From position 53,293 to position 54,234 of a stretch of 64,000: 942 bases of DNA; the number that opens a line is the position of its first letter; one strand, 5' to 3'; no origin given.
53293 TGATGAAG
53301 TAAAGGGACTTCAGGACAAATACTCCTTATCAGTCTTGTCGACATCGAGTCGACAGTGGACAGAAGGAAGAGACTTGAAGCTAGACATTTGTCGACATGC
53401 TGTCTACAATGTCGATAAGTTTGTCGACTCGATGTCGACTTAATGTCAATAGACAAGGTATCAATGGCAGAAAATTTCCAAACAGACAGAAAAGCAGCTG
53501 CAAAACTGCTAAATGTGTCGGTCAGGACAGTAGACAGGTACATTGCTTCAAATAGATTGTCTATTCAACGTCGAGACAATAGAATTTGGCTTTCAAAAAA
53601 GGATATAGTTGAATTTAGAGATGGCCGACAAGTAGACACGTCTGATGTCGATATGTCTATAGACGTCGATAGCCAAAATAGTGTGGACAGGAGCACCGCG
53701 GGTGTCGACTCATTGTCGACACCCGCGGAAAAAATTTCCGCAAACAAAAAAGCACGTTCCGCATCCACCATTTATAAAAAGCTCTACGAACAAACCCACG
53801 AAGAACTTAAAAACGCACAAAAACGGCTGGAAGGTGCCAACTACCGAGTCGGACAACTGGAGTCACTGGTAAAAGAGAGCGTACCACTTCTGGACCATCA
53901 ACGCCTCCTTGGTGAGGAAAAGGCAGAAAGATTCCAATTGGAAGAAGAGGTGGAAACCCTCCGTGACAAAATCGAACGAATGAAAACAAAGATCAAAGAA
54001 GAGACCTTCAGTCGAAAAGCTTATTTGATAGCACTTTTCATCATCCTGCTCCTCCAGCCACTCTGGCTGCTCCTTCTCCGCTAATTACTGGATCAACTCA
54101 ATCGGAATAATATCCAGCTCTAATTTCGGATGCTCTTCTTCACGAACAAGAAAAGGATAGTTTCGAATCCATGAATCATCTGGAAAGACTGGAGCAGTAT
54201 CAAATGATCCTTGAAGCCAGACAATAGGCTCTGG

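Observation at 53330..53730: Dense array of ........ palindromes across the promoter and 5' half of a membrane-anchored HTH gene, ending in a perfect 14-bp inverted repeat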

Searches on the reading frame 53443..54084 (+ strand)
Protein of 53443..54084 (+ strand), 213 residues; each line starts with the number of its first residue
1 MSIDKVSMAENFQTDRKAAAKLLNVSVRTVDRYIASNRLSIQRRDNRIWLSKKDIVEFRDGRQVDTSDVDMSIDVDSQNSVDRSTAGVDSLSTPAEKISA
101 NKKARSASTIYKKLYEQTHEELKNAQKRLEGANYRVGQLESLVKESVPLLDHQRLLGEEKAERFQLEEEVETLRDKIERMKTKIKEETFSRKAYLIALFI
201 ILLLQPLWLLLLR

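Call 6: search_protein_families(library=pfam, proteins=[window:53443-54084:+], max_evalue=0.01)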
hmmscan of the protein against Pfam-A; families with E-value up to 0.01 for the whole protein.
window:53443-54084:+ (213 aa): 2 families
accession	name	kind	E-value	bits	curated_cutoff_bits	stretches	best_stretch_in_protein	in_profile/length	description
PF12728.13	HTH_17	-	8.4e-06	26.4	27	1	18-61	6-49/51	Helix-turn-helix domain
PF00376.29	MerR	-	0.0014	18.9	28.2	1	18-49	4-36/38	MerR family regulatory protein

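Call 7: find_homologous_proteins(query=window:53443-54084:+, max_evalue=0.001)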
Query window:53443-54084:+ (213 aa): 357 proteins with E <= 0.001 among 635 candidates; the best 120 are listed.
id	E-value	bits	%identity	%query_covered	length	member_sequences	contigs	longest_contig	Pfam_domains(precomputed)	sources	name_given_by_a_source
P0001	7.6e-123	425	100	97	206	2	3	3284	PF12728.14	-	-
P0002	1.2e-107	376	87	91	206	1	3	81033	-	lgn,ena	-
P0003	5.2e-81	289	100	67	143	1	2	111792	-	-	-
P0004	2.4e-77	277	66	96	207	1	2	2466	-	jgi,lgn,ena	-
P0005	4.7e-75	270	63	86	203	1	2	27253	-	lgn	-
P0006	5.8e-72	260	58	98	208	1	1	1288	-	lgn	-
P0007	3.2e-71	257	60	95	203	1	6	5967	PF12728.14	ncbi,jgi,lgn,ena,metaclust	metaclust:\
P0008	6.9e-71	256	61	94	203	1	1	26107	-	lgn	-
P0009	1.5e-70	255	59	95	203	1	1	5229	-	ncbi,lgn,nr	ncbi:hypothetical protein KKH03_02905 [Patescibacteria group bacterium]|nr:hypothetical protein [Pat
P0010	5.0e-69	250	58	89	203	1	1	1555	-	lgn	-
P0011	2.3e-68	248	57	85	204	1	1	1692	-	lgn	-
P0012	3.9e-68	247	58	95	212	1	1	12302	PF12728.14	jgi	-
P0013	1.2e-59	219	54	97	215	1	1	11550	-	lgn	-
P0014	8.5e-57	210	54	95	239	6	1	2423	-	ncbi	-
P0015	1.5e-56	209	53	94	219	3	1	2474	-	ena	-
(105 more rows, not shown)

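Call 10: find_related_loci(query=A1, collection=genome_contigs, flank=10000)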
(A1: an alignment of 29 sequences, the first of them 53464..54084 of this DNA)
Query A1 (206 aa) in genome_contigs; peptide patterns used: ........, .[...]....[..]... (x = any residue, [..] = any of these).
157 stretches matched a pattern; 129 encode a relative of the query (tblastn E <= 1e-3); the best 80 are kept; 80 distinct loci.
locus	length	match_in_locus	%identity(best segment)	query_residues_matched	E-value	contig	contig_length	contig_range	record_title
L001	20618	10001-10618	99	1-206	3e-134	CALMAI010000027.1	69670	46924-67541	MAG TPA_asm: uncultured Candidatus Peregrinibacteria bacterium isolate SRR2107183_bin.16_CONCOCT_v1.1_MAG genome assembl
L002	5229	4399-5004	59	5-206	7e-71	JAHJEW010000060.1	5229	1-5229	MAG: Patescibacteria group bacterium isolate Modern_marine_glass_biofilm.mb.143 Modern_marine_gla.mb.143_k141_351406, wh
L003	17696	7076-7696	51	6-205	3e-53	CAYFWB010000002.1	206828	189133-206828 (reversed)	MAG TPA_asm: uncultured Candidatus Peribacteria bacterium isolate ERP107533_co1_137 genome assembly, contig: NODE_3_leng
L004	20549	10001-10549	50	8-194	4e-51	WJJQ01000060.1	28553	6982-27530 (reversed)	MAG: Candidatus Peregrinibacteria bacterium isolate Bin_256 k141_1599506, whole genome shotgun sequence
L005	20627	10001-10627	52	4-205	1e-50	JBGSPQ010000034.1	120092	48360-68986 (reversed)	MAG: Candidatus Gracilibacteria bacterium isolate JTS-AC308 k141_101003, whole genome shotgun sequence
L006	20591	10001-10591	45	5-195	7e-50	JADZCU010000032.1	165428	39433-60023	MAG: Candidatus Peregrinibacteria bacterium isolate SJ737 c_000000411253, whole genome shotgun sequence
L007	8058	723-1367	43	5-204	3e-46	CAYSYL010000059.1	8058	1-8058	MAG TPA_asm: uncultured Candidatus Peribacteria bacterium isolate SRP257259_co1_27 genome assembly, contig: NODE_14480_l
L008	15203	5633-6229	47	5-204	5e-45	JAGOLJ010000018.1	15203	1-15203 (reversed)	Candidatus Gracilibacteria bacterium isolate Go_SlDig_bin_464 Go_SlDig_11373_length_15203_cov_4.361303, whole genome sho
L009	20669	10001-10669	44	5-204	3e-45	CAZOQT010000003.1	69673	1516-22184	MAG TPA_asm: uncultured Candidatus Peribacteria bacterium isolate SRP278252_co2_755 genome assembly, contig: NODE_600_le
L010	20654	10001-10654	44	5-204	1e-44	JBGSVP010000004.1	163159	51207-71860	MAG: Candidatus Gracilibacteria bacterium isolate JTS-AC46 k141_1096110, whole genome shotgun sequence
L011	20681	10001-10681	41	1-205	1e-44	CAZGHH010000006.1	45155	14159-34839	MAG TPA_asm: uncultured Candidatus Peribacteria bacterium isolate SRP192927_co1_1108 genome assembly, contig: NODE_1163_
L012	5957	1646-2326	41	1-205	8e-44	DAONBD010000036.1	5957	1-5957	MAG TPA_asm: Candidatus Gracilibacteria bacterium isolate AMR_MDS_3956 NODE_12554_length_5957_cov_4.307015, whole genome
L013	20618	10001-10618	43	4-205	2e-43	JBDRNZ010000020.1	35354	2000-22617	MAG: Candidatus Peregrinibacteria bacterium isolate MEGAHIT-group-1.923 k141_1958914, whole genome shotgun sequence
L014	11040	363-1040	43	5-204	7e-43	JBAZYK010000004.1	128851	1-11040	MAG: Candidatus Gracilibacteria bacterium isolate SO_2017_GW1_79 NODE_996_length_128851_cov_6.467007_OW334_2017, whole g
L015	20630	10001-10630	43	2-203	2e-42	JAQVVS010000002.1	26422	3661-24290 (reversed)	MAG: Candidatus Gracilibacteria bacterium isolate STF1_85 NODE_4155_length_26422_cov_3.050998_Sandtown_F1, whole genome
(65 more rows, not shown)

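Call 24: search_solved_structures(query=A1, max_evalue=1, show_alignments=3)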
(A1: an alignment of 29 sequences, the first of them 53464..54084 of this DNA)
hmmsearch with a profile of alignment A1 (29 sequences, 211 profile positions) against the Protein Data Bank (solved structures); distinct sequences matched with E-value up to 1: 1.
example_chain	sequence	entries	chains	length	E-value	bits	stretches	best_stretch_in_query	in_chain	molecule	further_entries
9jg0_R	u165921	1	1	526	0.0083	19.4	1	139-209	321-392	Isoform 2 of Neuropeptide FF receptor 2,Soluble cytochrome b562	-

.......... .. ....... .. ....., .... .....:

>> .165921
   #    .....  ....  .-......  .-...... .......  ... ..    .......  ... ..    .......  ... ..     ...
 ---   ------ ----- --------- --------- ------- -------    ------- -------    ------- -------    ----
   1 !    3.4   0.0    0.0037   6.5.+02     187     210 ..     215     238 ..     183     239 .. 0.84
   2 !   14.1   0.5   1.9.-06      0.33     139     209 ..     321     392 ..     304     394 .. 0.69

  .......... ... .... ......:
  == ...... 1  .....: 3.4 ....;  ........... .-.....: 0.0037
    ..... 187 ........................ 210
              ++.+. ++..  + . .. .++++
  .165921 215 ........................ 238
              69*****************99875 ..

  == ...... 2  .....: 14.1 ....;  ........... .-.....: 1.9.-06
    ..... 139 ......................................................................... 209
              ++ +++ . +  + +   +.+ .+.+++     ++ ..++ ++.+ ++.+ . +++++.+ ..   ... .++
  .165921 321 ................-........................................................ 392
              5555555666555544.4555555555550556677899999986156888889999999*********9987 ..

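Call 32: predict_structure(alignment_id=A1)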
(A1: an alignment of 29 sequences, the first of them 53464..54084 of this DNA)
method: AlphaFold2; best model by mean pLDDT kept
length: 206 residues; sequences in the alignment: 29
mean_pLDDT: 79.4   pTM: 0.28
mean pLDDT of the five models: 79.4, 78.0, 77.4, 77.3, 76.4
residues with pLDDT >= 90: 94; 70-90: 60; 50-70: 20; < 50: 32
segments of 3 or more residues with pLDDT < 50: 58-87
pLDDT, mean of each block of 10 residues (from residue 1): 77 91 92 88 89 63 42 40 46 57 89 94 92 79 77 93 96 94 93 90 85
secondary structure, 60 per line:
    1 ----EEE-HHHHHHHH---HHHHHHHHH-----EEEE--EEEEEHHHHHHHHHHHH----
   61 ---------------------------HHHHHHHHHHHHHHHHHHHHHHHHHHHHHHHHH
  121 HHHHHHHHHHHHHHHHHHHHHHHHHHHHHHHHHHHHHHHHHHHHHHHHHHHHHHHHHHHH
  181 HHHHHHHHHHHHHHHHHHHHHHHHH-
elements in order: E5-7 H9-16 H20-28 E34-37 E40-44 H45-56 H88-205

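Call 37: fold_search(model_id=the predicted structure, library=pdb)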
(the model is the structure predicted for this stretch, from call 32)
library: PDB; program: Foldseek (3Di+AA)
matches with E <= 10: 773; with E <= 0.001: 0
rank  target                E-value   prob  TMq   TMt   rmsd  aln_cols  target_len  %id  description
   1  5i44_A                1.7e-02  1.00  0.22  0.59   2.2        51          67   20  Structure of RacA-DNA complex; P21 form (released 2016-05-04)
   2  4j2n_A                2.3e-02  1.00  0.21  0.76   1.0        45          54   29  Crystal Structure of mycobacteriophage Pukovnik Xis (released 2013-10-23)
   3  4j2n_C                2.3e-02  1.00  0.22  0.74   4.1        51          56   24  Crystal Structure of mycobacteriophage Pukovnik Xis (released 2013-10-23)
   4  5i44_I                2.3e-02  1.00  0.22  0.62   2.1        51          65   20  Structure of RacA-DNA complex; P21 form (released 2016-05-04)
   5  5i44_B                3.9e-02  1.00  0.22  0.60   2.0        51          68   20  Structure of RacA-DNA complex; P21 form (released 2016-05-04)
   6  5i41                  5.8e-02  1.00  0.22  0.61   2.0        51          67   20  Structure of the apo RacA DNA binding domain (released 2016-05-04)
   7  6ama_B                7.0e-02  1.00  0.22  0.78   1.2        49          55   16  Structure of S. coelicolor/S. venezuelae BldC-smeA-ssfA complex to 3.09 Angstrom (released 2018-03-28)
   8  4r4e_A                7.0e-02  1.00  0.25  0.56   4.0        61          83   18  Structure of GlnR-DNA complex (released 2015-03-04)
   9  3cuo_C                7.0e-02  0.94  0.19  0.37   5.1        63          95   14  Crystal structure of the predicted DNA-binding transcriptional regulator from E. coli (released 2008-06-17)
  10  7tea_C                8.0e-02  1.00  0.23  0.56   2.2        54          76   15  Crystal structure of S. aureus GlnR-DNA complex (released 2022-06-29)
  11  6j05_A                8.0e-02  0.75  0.17  0.30   8.4        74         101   12  Structures of two ArsR As(III)-responsive repressors: implications for the mechanism of derepression (released 2019-07-03)
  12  8csh_A                8.6e-02  1.00  0.22  0.71   2.4        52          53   17  Structure of the DNA binding domain of pSK1 Par partition protein bound to centromere DNA (released 2022-08-10)
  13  3qao                  8.6e-02  0.99  0.22  0.32   2.5        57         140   30  The crystal structure of the N-terminal domain of a MerR-like transcriptional regulator from Listeria monocytogenes EGD- (released 2011-01-26)
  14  6ama_H                9.1e-02  1.00  0.21  0.71   1.7        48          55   17  Structure of S. coelicolor/S. venezuelae BldC-smeA-ssfA complex to 3.09 Angstrom (released 2018-03-28)
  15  7p6f_AAA              1.0e-01  0.72  0.16  0.28   5.7        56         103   18  1.93 A resolution X-ray crystal structure of the transcriptional regulator SrnR from Streptomyces griseus (released 2022-05-25)
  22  6ama_P                1.5e-01  1.00  0.24  0.80   1.3        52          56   15  Structure of S. coelicolor/S. venezuelae BldC-smeA-ssfA complex to 3.09 Angstrom (released 2018-03-28)
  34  5i44_K                1.8e-01  0.98  0.22  0.59   2.2        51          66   20  Structure of RacA-DNA complex; P21 form (released 2016-05-04)
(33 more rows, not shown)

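Call 46: search_protein_families(library=ncbifam, proteins=[window:53464-54084:+], max_evalue=0.1)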
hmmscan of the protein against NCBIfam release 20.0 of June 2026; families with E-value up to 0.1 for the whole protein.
window:53464-54084:+ (206 aa): 9 families
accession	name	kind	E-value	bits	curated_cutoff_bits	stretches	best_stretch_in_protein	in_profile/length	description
TIGR01764.1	excise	domain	0.0023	18.2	28.8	1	12-34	7-29/49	excisionase family DNA-binding protein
NF045487.1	ASRP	equivalog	0.0023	16.6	300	1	69-180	366-472/593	archaea-specific SMC-related protein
TIGR02642.1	phage_xxxx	hypoth_equivalog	0.0045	16.7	101.4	1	95-188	81-174/267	TIGR02642 family protein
NF009599.0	PRK13041.1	equivalog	0.021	14.7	418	1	117-190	107-176/231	superantigen-like protein SSL2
NF045800.1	FibBindPlpA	equivalog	0.023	12.9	1300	1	93-180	502-588/965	fibronectin-binding protein PlpA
NF049872.2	cytotoxin_MakB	equivalog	0.06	12.7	240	1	108-183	112-185/349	alpha-pore-forming cytotoxin subunit MakB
NF033777.1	M_group_A_cterm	equivalog_domain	0.076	12.6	400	1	62-172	19-129/218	M protein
NF052366.1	photon_PedR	equivalog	0.095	12.9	120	0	12-43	23-53/74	photosynthetic electron transport-dependent transcriptional regulator PedR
NF040522.1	VC1465_fam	subfamily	0.095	12.8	70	0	8-26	11-29/111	VC1465 family Xer recombination activation factor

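Call 54: search_protein_representatives(alignment_id=A1)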
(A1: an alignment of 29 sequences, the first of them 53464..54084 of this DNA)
Query: 29 sequences, 211 profile positions. Proteins with E-value up to 0.001 (for the whole library): 483; up to 1e-10: 309; up to 1e-30: 111. The best 150 are listed.
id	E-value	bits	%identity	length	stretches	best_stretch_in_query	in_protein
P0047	6.7e-80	284.4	-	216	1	4-209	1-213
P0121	8.4e-74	264.5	-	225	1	4-210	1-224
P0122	2.2e-72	259.8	-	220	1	3-210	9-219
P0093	5.9e-71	255.1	-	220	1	4-209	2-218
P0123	4.0e-65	236.1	-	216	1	3-210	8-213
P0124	8.6e-64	231.7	-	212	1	4-208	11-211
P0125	1.0e-62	228.2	-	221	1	3-211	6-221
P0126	2.3e-62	227.1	-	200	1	4-208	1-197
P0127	1.1e-60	221.6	-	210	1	3-209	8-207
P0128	1.7e-60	220.9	-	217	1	3-209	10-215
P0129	2.1e-57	210.9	-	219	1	2-211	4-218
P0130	2.4e-57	210.7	-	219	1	3-211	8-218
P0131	5.5e-57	209.5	-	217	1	1-209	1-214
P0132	6.9e-57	209.2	-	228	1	3-208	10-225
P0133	1.3e-54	201.8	-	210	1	4-209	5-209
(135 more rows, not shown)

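Call 55: find_encoding_contigs(protein=P0002, flank=3000, max_places=2)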
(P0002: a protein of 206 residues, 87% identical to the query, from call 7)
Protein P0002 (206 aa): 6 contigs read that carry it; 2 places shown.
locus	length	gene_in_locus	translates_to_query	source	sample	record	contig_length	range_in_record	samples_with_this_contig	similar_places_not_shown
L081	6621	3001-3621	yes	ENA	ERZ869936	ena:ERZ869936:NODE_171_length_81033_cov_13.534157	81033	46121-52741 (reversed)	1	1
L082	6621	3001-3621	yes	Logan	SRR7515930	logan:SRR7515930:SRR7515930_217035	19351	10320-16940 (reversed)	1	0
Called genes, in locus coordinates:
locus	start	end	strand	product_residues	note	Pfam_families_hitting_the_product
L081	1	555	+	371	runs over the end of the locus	PF00083:Sugar_tr (weak), PF07690:MFS_1, PF12832:MFS_1_like (faint)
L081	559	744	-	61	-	-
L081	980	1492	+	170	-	PF05239:PRC (weak)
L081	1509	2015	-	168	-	PF02130:YbeY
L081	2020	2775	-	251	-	-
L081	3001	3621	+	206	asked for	-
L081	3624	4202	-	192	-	-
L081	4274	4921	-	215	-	PF05949:DUF881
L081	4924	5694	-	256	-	PF05949:DUF881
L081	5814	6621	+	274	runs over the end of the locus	PF01177:Asp_Glu_race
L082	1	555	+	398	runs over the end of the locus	PF00083:Sugar_tr (weak), PF07690:MFS_1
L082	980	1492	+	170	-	PF05239:PRC (weak)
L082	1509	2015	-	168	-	PF02130:YbeY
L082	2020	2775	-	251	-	-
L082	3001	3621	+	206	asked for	-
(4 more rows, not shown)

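Call 56: find_encoding_contigs(protein=P0005, flank=3000, max_places=2)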
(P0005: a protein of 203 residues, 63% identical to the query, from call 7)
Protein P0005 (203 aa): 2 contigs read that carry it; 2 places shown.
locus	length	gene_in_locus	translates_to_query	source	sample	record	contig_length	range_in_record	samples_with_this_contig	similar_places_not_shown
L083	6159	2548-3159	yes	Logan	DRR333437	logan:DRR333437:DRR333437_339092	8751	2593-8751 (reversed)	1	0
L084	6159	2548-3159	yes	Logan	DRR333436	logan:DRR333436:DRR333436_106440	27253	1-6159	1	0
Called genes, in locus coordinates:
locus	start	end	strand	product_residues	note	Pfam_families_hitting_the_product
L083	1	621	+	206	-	?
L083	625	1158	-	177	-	PF02130:YbeY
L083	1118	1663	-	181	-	PF00588:SpoU_methylase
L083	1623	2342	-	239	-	PF00395:SLH (faint)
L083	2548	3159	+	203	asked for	-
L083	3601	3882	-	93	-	-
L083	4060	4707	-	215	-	PF05949:DUF881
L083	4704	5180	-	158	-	PF05949:DUF881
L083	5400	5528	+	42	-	-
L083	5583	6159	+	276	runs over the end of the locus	PF01177:Asp_Glu_race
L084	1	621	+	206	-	?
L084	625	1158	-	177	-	PF02130:YbeY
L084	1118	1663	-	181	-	PF00588:SpoU_methylase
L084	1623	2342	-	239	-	PF00395:SLH (faint)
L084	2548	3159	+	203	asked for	-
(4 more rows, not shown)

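Call 68: find_encoding_contigs(protein=P0004, flank=600, max_places=1)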
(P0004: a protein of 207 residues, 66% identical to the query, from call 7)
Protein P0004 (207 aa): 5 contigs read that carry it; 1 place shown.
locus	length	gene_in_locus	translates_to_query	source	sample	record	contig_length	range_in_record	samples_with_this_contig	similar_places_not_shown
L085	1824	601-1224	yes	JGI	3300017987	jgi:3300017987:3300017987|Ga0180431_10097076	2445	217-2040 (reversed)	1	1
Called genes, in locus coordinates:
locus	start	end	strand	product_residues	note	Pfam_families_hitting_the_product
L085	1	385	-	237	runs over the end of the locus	PF00395:SLH (faint)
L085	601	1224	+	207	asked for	-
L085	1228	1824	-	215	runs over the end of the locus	PF05949:DUF881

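Call 69: find_encoding_contigs(protein=P0007, flank=600, max_places=1)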
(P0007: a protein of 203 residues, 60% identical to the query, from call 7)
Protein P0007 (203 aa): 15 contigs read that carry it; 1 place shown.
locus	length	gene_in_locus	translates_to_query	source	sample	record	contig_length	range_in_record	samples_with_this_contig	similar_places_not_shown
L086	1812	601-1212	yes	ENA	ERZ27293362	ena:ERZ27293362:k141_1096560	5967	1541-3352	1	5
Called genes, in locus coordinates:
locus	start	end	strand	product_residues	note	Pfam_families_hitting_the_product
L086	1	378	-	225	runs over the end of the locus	PF00395:SLH (faint)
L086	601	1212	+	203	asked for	PF12728:HTH_17 (weak)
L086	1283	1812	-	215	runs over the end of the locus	PF05949:DUF881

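Call 70: find_encoding_contigs(protein=P0012, flank=600, max_places=1)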
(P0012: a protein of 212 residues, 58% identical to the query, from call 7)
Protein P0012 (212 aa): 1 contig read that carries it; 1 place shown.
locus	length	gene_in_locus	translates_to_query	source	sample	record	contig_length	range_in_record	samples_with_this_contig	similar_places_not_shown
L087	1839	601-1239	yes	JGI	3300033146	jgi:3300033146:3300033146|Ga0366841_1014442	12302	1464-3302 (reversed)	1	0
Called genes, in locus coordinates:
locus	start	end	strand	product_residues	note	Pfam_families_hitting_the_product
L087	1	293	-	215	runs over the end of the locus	PF00395:SLH (faint)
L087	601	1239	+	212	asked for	PF12728:HTH_17 (faint)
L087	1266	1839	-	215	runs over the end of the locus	PF05949:DUF881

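Call 71: find_encoding_contigs(protein=P0013, flank=600, max_places=1)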
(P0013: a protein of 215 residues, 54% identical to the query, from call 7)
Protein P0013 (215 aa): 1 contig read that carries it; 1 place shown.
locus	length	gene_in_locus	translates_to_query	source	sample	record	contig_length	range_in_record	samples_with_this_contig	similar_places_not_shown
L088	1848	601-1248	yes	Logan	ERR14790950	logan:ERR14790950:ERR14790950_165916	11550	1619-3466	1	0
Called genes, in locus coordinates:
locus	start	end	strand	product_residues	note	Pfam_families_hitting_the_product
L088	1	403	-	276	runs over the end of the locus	PF00395:SLH (faint)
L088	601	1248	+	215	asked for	-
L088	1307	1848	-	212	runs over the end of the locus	PF05949:DUF881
